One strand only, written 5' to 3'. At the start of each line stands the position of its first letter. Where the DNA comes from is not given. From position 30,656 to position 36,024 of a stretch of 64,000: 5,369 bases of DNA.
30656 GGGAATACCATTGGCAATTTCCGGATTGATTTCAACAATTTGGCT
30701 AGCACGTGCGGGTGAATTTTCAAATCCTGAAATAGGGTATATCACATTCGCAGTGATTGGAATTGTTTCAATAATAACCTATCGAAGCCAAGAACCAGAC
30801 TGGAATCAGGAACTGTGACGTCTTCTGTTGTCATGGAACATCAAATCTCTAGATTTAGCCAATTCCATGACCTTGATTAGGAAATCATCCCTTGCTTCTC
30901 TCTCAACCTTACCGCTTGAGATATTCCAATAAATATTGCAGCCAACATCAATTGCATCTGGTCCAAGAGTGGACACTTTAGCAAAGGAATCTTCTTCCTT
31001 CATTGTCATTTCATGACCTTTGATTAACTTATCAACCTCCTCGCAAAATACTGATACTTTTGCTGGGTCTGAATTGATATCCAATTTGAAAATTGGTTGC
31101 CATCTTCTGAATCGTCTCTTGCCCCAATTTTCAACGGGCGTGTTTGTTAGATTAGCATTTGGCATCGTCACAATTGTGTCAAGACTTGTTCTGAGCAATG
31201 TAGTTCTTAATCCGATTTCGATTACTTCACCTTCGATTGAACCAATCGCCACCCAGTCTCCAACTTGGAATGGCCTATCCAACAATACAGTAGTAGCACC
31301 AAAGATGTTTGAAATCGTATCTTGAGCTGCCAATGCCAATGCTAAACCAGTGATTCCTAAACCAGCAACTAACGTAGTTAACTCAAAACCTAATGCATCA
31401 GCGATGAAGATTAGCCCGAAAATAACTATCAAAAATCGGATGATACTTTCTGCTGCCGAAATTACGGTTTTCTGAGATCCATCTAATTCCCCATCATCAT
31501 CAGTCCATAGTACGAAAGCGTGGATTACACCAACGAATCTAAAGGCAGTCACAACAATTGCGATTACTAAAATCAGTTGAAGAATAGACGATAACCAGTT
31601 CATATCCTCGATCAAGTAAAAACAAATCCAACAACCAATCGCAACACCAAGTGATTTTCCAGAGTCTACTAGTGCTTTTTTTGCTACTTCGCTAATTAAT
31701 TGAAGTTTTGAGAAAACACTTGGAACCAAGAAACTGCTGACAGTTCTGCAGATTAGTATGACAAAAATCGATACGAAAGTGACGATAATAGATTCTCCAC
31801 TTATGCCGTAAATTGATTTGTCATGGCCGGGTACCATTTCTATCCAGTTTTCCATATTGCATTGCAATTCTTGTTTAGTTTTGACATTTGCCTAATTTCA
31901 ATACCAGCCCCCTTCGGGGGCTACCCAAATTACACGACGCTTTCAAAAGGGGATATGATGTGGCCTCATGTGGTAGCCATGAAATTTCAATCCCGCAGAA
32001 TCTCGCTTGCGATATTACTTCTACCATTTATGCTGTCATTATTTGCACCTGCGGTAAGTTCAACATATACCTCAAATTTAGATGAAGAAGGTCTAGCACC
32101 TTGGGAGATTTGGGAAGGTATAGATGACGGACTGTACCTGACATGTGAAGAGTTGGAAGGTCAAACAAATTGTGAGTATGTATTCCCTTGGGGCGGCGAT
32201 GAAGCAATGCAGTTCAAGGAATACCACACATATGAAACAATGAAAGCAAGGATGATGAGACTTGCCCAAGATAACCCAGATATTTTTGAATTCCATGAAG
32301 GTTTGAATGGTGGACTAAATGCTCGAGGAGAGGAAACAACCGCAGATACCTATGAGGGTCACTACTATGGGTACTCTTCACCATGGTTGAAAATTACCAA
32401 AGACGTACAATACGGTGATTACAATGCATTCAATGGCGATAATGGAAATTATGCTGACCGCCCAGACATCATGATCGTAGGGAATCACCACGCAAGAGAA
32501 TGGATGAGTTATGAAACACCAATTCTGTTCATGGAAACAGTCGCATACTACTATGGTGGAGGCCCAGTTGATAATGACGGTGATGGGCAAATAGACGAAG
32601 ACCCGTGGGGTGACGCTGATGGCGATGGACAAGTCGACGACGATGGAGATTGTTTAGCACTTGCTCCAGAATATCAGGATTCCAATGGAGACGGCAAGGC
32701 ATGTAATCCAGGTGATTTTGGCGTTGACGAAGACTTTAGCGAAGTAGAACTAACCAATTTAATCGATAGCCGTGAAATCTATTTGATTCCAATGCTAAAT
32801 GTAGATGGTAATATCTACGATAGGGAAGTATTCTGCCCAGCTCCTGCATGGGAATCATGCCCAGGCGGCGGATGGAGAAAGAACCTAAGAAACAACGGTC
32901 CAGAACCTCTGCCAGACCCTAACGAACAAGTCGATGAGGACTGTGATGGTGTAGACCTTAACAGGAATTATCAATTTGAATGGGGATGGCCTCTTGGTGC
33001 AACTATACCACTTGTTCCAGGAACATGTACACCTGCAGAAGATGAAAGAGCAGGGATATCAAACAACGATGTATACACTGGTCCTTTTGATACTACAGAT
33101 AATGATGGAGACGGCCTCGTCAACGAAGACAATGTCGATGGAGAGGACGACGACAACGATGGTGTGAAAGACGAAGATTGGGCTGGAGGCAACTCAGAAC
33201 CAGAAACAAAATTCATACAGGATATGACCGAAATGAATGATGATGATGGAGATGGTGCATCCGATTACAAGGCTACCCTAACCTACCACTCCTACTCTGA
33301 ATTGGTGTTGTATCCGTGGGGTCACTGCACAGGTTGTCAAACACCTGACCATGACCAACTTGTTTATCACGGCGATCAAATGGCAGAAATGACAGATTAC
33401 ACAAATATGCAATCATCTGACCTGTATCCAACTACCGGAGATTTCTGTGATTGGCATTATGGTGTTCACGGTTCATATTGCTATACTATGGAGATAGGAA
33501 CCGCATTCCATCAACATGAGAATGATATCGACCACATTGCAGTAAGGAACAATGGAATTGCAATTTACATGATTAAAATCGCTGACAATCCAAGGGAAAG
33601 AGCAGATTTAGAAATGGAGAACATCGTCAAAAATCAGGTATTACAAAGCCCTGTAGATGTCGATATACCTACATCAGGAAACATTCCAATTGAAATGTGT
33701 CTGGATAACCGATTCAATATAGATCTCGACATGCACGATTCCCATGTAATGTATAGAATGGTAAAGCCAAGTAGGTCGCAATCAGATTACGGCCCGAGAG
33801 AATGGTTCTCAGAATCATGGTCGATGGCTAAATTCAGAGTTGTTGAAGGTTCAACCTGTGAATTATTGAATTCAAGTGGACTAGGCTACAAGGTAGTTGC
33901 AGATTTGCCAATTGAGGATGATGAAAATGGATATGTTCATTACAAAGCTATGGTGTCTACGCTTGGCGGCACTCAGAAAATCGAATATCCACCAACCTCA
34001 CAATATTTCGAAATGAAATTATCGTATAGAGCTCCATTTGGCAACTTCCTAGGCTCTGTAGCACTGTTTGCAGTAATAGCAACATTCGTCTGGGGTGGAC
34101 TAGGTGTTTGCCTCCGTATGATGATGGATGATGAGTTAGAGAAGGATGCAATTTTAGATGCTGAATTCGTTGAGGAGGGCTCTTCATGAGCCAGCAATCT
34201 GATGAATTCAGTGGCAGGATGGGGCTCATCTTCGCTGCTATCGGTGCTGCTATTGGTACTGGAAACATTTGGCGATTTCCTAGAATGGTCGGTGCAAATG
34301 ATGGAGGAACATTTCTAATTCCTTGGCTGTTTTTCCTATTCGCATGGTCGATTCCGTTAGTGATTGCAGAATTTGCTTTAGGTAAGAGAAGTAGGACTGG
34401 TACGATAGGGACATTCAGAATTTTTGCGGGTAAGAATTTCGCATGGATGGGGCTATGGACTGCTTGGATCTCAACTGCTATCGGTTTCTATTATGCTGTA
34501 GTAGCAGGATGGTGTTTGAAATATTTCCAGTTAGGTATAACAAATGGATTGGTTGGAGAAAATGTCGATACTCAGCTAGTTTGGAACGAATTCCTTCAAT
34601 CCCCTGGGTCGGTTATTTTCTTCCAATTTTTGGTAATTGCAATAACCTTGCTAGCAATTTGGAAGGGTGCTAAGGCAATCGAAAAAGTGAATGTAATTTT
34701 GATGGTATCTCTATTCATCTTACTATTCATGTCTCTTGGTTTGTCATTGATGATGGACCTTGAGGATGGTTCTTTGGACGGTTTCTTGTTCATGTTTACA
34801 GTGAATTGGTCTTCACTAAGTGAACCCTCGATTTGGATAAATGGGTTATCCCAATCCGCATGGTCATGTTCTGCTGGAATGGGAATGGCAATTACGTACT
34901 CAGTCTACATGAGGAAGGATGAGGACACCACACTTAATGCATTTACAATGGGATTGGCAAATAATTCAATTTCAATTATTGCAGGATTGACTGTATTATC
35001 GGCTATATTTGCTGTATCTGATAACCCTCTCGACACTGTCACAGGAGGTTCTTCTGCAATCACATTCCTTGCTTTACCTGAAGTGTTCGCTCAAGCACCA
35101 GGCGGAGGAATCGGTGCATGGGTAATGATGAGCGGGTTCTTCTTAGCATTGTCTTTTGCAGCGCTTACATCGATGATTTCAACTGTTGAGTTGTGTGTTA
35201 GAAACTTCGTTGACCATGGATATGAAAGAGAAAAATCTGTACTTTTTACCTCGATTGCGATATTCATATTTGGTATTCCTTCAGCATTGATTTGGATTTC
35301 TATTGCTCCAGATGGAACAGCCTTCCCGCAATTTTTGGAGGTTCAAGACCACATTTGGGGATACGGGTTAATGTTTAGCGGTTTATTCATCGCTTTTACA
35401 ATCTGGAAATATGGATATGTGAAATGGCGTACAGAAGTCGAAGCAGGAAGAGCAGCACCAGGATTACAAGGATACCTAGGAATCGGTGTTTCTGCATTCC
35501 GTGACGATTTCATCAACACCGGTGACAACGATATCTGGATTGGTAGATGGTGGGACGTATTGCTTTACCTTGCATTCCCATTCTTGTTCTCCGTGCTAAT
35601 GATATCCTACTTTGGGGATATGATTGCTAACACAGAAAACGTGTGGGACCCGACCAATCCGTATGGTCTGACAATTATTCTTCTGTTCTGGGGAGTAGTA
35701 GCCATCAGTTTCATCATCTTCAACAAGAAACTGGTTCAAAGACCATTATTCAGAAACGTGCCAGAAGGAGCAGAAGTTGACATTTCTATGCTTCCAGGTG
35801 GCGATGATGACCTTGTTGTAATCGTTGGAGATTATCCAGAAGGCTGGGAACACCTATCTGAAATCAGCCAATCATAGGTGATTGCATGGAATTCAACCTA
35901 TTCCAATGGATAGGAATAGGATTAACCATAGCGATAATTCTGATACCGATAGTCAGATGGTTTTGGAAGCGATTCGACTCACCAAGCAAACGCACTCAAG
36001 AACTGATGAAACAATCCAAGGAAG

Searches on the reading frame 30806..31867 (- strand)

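Call 91: search_protein_families(library=pfam, proteins=[window:30806-31867:-], max_evalue=0.00001)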
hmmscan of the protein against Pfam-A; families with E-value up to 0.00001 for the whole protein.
window:30806-31867:- (353 aa): 2 families
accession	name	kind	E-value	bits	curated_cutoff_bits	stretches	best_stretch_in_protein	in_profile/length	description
PF00924.24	MS_channel_2nd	-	1e-20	74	20.2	1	183-249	1-67/68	Mechanosensitive ion channel, beta-domain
PF21088.3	MS_channel_1st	-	2.9e-08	34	23.1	1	142-182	2-42/42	Mechanosensitive ion channel, transmembrane helices 2/3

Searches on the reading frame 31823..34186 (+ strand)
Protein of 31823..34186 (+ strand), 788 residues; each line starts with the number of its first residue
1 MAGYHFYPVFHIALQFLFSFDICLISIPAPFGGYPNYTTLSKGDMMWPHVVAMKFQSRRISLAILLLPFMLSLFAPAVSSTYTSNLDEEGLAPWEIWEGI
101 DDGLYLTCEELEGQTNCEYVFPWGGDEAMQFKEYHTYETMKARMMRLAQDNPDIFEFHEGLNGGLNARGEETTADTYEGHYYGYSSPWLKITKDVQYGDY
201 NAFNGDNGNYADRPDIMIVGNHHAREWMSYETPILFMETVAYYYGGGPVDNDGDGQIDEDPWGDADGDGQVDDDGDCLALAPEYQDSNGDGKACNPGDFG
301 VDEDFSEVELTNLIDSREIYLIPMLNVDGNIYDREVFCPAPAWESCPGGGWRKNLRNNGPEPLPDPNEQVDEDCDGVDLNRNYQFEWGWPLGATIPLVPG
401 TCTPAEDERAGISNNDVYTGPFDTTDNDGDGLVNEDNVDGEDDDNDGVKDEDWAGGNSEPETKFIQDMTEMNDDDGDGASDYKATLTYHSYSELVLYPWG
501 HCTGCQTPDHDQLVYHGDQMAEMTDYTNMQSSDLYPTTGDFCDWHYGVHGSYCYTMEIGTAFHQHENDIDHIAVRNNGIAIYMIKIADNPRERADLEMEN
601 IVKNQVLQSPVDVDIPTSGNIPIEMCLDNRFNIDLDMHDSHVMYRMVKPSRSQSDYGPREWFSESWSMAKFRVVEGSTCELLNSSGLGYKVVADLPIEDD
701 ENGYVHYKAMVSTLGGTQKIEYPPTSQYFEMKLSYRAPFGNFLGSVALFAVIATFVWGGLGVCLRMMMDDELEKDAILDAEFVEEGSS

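Call 91: search_protein_families(library=pfam, proteins=[window:31823-34186:+], max_evalue=0.00001)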
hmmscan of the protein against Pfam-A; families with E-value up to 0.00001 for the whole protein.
window:31823-34186:+ (788 aa): 1 family
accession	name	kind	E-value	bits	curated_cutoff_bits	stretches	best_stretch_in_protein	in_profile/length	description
PF00246.29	Peptidase_M14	-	5.9e-33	115.1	21.6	1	308-573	81-280/286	Zinc carboxypeptidase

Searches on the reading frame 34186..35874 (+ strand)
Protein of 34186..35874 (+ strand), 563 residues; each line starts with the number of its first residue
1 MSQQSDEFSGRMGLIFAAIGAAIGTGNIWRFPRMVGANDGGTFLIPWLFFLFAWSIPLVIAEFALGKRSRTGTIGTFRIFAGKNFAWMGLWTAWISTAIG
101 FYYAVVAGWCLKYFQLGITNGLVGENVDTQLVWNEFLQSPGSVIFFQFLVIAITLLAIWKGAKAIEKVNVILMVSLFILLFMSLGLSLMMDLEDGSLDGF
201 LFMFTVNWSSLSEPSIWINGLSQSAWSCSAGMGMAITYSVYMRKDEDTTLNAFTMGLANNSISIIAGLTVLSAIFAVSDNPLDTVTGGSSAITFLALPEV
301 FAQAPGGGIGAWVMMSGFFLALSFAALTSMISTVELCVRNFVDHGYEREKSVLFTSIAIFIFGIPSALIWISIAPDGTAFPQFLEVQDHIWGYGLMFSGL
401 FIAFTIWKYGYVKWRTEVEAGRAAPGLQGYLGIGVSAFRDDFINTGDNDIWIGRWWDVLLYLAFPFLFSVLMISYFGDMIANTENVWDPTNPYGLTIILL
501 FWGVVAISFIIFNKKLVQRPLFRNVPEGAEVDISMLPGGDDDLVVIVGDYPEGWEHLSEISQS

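Call 91: search_protein_families(library=pfam, proteins=[window:34186-35874:+], max_evalue=0.00001)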
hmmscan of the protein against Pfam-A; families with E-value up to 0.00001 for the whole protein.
window:34186-35874:+ (563 aa): 1 family
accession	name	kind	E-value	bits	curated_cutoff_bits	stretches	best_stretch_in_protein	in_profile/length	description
PF00209.24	SNF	-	4e-50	171.4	27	2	6-127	2-122/524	Sodium:neurotransmitter symporter family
